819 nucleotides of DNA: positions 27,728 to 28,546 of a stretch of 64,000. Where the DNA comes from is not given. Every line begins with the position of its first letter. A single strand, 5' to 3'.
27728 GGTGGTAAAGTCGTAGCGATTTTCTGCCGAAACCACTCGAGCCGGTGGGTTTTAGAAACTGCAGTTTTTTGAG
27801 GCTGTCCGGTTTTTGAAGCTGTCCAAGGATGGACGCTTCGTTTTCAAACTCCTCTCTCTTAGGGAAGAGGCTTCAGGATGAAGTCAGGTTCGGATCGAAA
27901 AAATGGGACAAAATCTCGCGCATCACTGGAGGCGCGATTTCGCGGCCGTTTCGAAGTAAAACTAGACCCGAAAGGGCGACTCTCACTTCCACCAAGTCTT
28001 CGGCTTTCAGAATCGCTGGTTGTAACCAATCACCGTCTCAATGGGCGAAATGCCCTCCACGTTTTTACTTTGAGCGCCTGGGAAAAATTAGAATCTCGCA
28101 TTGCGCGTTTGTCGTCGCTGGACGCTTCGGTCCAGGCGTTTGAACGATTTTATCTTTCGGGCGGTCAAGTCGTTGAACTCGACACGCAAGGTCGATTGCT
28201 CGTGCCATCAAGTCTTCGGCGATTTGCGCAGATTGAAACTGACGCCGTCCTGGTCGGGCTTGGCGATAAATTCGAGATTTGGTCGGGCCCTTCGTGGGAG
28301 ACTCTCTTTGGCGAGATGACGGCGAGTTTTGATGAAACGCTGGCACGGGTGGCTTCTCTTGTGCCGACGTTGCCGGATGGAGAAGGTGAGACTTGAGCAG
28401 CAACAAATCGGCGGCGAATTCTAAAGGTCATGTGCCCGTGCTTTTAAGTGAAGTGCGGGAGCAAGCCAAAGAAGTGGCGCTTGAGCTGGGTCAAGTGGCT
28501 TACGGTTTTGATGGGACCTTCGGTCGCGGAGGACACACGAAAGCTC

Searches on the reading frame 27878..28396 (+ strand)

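Call 28: search_protein_families(library=pfam, proteins=[window:27878-28396:+], max_evalue=0.001)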
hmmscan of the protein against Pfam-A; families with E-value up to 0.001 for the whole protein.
window:27878-28396:+ (172 aa): 1 family
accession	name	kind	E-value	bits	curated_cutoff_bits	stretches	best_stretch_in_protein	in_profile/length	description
PF02381.23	MraZ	-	1.8e-25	89.2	23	2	94-157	3-67/72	MraZ protein, putative antitoxin-like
